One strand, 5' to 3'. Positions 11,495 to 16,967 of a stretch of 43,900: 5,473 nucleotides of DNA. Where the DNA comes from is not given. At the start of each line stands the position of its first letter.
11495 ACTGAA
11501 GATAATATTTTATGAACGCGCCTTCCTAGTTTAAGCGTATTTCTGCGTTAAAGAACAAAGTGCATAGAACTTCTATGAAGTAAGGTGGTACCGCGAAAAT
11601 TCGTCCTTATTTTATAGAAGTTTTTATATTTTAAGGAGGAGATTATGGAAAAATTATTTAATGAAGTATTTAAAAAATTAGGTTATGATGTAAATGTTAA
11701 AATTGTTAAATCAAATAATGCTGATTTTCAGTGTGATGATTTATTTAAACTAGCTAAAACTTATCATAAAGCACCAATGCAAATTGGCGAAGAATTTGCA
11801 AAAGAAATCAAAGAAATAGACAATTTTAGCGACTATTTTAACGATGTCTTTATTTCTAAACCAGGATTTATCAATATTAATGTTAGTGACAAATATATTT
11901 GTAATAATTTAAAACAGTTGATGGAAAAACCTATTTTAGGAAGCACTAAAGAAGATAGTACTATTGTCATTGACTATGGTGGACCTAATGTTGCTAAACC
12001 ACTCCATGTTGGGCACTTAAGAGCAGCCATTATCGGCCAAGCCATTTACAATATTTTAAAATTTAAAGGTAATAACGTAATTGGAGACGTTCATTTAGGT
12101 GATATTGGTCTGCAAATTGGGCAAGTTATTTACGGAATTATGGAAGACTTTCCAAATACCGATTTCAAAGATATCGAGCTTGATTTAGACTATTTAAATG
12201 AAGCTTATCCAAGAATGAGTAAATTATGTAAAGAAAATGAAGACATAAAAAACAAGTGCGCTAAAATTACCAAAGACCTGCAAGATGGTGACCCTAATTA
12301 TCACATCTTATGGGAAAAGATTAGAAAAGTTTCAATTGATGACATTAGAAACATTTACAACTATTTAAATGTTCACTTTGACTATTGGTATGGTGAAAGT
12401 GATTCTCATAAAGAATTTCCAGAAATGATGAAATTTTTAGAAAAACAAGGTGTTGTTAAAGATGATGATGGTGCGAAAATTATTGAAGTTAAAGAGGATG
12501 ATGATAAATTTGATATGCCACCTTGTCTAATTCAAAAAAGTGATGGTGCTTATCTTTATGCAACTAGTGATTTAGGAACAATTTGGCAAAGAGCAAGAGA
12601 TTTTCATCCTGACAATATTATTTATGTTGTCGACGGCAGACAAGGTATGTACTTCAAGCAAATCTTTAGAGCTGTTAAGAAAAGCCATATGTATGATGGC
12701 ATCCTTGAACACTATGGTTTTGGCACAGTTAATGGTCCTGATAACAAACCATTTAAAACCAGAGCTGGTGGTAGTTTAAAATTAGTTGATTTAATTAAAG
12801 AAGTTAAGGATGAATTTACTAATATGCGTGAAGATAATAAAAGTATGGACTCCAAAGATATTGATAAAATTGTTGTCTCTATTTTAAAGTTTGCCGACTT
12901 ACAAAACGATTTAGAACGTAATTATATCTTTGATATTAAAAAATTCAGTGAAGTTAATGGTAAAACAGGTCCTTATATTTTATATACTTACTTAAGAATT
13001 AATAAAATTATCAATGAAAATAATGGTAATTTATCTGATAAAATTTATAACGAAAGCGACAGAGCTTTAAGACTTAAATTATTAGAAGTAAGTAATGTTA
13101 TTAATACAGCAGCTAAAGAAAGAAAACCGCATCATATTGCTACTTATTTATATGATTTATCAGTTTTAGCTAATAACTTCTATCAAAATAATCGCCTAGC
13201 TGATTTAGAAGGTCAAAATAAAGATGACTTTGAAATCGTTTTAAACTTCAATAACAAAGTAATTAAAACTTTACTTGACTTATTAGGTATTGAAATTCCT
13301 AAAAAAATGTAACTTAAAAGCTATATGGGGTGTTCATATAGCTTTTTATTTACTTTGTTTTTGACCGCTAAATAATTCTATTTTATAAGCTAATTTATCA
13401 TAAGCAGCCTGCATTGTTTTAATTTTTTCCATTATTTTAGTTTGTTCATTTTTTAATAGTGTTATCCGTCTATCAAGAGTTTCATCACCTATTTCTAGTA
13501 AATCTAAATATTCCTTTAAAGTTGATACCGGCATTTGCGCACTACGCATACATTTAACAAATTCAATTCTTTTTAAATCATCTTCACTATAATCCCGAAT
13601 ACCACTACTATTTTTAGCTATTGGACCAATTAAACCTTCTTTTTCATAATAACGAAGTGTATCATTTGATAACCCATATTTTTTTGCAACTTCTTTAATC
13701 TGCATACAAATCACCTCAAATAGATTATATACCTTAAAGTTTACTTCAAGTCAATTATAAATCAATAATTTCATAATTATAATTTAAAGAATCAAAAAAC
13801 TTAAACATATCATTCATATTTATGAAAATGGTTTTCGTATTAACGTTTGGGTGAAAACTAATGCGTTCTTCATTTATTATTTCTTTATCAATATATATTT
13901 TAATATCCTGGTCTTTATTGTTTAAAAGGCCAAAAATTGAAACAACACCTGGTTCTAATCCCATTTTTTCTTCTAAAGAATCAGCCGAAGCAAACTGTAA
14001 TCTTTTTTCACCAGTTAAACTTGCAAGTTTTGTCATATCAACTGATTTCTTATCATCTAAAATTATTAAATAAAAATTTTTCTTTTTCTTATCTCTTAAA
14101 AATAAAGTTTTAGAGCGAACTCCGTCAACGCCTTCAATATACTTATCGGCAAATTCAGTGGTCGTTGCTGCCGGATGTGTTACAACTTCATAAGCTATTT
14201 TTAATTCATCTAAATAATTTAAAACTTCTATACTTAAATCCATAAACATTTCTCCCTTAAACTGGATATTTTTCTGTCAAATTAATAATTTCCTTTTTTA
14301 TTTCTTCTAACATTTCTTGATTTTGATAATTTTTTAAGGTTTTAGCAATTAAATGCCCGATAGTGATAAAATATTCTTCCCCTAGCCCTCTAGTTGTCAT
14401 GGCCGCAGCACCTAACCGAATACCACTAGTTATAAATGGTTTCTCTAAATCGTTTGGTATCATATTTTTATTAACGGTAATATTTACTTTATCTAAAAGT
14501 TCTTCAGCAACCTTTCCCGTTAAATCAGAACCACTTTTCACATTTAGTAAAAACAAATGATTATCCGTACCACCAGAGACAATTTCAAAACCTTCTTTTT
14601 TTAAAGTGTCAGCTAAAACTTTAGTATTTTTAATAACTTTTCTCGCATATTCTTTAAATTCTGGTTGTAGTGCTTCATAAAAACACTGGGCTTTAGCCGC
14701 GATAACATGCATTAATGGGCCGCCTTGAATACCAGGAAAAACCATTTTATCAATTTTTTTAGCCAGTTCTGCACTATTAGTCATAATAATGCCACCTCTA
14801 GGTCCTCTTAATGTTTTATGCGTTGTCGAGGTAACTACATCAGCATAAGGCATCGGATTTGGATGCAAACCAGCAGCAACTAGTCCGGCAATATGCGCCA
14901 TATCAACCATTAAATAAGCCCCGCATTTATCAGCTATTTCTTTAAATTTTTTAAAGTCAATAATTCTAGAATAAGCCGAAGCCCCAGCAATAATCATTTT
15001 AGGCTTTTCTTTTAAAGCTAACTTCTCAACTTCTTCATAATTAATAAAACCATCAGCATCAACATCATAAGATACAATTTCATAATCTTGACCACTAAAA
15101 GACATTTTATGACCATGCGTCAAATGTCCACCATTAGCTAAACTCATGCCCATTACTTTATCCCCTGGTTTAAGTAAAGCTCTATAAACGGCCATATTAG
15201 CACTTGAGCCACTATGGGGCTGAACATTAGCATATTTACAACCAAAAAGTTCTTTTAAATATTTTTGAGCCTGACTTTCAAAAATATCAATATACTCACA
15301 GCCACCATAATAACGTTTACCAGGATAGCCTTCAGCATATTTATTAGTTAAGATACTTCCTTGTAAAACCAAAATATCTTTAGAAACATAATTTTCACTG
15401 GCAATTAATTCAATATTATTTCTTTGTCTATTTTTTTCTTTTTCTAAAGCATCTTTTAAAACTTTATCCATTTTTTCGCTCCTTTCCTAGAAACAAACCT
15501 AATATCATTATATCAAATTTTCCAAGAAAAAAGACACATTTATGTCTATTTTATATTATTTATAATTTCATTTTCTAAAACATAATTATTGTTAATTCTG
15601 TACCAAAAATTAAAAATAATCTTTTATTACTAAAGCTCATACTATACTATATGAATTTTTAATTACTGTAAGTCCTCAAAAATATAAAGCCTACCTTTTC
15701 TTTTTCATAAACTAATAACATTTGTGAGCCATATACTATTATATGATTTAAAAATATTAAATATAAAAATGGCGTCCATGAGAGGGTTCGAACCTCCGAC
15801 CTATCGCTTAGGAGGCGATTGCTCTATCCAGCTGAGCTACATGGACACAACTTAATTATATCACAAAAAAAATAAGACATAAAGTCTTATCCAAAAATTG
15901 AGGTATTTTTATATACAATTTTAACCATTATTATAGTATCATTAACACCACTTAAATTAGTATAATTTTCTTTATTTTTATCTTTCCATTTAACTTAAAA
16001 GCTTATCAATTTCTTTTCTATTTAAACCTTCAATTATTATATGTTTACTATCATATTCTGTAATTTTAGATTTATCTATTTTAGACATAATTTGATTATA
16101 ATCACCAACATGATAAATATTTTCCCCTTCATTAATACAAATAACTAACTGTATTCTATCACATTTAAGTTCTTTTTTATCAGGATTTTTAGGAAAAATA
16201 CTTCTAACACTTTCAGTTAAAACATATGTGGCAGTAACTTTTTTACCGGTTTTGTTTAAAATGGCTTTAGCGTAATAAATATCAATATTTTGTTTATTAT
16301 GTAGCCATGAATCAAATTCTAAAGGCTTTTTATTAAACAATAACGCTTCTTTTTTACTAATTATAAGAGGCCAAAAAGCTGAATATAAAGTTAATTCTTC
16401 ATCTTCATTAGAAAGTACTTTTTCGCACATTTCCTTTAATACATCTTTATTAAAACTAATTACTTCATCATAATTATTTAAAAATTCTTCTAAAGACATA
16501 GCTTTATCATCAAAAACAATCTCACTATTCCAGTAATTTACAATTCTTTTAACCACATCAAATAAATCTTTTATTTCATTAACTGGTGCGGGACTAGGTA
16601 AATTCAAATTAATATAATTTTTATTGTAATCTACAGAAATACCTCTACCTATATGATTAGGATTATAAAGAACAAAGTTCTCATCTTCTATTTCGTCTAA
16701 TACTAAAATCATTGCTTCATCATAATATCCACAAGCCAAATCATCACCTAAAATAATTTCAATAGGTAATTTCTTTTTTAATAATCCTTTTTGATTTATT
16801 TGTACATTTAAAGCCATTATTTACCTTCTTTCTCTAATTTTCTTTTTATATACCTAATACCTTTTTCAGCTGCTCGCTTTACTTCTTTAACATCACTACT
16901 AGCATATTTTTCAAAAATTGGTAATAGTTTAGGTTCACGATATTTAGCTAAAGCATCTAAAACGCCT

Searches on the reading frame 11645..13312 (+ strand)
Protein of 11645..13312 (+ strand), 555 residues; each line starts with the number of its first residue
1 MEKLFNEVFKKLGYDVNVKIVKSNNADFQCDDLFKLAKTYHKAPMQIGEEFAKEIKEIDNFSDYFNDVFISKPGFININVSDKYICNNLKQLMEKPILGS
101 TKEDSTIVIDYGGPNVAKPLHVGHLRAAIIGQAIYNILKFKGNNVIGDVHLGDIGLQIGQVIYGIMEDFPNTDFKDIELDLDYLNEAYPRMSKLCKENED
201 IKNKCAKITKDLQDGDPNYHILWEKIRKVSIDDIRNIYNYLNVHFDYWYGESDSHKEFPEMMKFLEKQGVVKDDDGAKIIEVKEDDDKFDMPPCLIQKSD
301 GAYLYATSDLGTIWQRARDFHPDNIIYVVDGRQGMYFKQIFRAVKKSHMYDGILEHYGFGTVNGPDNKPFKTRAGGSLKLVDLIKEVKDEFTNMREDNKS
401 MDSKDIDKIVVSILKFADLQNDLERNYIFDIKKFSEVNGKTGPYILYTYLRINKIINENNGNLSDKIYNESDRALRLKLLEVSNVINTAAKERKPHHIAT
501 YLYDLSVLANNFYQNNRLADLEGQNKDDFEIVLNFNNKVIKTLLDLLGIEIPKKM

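Call 7: search_protein_families(library=pfam, proteins=[window:11645-13312:+], max_evalue=0.1)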
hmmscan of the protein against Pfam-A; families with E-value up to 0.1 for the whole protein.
window:11645-13312:+ (555 aa): 4 families
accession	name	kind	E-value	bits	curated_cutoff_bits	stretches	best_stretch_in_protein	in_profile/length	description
PF00750.26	tRNA-synt_1d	-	1.1e-75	255.2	23.3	1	99-430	14-348/349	tRNA synthetases class I (R), catalytic domain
PF05746.21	DALR_1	-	2.8e-17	63.3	22.3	1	445-555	1-117/117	DALR anticodon binding domain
PF03485.21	Arg_tRNA_synt_N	-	4.9e-11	43.5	21.5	1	6-79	8-84/85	Arginyl tRNA synthetase N terminal domain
PF00133.28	tRNA-synt_1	-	0.05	12.8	22.7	1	97-160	15-78/414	tRNA synthetases class I (I, L, M and V)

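Call 8: search_protein_families(library=ncbifam, proteins=[window:11645-13312:+], max_evalue=0.1)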
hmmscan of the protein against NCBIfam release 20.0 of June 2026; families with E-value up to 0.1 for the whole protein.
window:11645-13312:+ (555 aa): 4 families
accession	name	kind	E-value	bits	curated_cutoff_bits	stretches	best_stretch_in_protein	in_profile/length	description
TIGR00456.1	argS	equivalog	2.1e-104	349.9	261.65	1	17-555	25-569/569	arginine--tRNA ligase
NF002446.0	PRK01611.3-3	equivalog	5.8e-52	176.8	399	2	189-555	248-636/636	arginine--tRNA ligase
NF002447.0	PRK01611.3-4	equivalog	2e-46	158.7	460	2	9-312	17-317/613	arginine--tRNA ligase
NF045898.1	ArgS_rel_codon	equivalog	6.6e-05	22.5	340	1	25-145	41-150/327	ArgS-related anticodon-binding protein NrtL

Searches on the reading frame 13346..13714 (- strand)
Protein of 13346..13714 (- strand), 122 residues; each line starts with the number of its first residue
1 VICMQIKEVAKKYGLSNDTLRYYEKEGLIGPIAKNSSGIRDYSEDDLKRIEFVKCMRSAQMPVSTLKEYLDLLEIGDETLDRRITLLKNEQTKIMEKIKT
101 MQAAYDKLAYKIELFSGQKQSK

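Call 68: search_protein_families(library=pfam, proteins=[window:13346-13714:-], max_evalue=0.000001)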
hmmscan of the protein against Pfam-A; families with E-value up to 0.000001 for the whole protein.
window:13346-13714:- (122 aa): 2 families
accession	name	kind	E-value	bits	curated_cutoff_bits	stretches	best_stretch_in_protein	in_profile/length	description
PF13411.12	MerR_1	-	6e-19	68.4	21.6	1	4-71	1-67/69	MerR HTH family regulatory protein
PF00376.29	MerR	-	1.5e-13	50.8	28.2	1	6-42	2-38/38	MerR family regulatory protein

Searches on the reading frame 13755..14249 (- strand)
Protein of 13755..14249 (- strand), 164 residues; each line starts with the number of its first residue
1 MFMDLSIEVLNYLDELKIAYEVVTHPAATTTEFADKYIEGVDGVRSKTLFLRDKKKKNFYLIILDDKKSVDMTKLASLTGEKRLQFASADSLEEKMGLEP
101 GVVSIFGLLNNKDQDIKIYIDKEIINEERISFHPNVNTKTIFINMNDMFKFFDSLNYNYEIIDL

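Call 68: search_protein_families(library=pfam, proteins=[window:13755-14249:-], max_evalue=0.000001)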
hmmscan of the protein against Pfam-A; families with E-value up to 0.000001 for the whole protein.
window:13755-14249:- (164 aa): 1 family
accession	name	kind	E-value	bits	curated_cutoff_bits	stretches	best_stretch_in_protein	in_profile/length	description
PF04073.20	tRNA_edit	-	5.3e-28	98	25.5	1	26-151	2-123/123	Aminoacyl-tRNA editing domain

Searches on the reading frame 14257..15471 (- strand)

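Call 68: search_protein_families(library=pfam, proteins=[window:14257-15471:-], max_evalue=0.000001)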
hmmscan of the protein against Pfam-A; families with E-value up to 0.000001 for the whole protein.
window:14257-15471:- (404 aa): 5 families
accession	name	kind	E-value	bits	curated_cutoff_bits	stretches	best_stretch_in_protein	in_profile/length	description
PF00464.25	SHMT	-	4.4e-165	549.6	27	1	2-375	5-399/399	Serine hydroxymethyltransferase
PF00155.27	Aminotran_1_2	-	4.5e-16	59.4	19.7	1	55-361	38-352/361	Aminotransferase class I and II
PF01212.27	Beta_elim_lyase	-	2.4e-09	37.4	27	1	68-302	37-242/288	Beta-eliminating lyase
PF01041.23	DegT_DnrJ_EryC1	-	3.3e-08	33.6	19.8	1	60-249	25-204/360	DegT/DnrJ/EryC1/StrS aminotransferase family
PF01053.26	Cys_Met_Meta_PP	-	2.1e-07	30.3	27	1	69-243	58-225/381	Cys/Met metabolism PLP-dependent enzyme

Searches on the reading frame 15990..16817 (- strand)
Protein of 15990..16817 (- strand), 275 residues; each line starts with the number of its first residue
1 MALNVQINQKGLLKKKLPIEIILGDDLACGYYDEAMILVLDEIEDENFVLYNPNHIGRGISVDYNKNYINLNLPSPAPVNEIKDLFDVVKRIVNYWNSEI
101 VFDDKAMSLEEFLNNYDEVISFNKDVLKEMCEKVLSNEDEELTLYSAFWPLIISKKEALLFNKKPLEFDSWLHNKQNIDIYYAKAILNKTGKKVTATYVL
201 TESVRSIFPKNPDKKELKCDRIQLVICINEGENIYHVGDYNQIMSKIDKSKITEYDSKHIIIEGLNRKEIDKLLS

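Call 68: search_protein_families(library=pfam, proteins=[window:15990-16817:-], max_evalue=0.000001)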
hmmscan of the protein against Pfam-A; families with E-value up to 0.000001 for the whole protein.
window:15990-16817:- (275 aa): 1 family
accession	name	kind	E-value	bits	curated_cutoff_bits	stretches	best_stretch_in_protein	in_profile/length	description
PF14132.11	DUF4299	-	9.5e-12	45.6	31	1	58-272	68-300/301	Domain of unknown function (DUF4299)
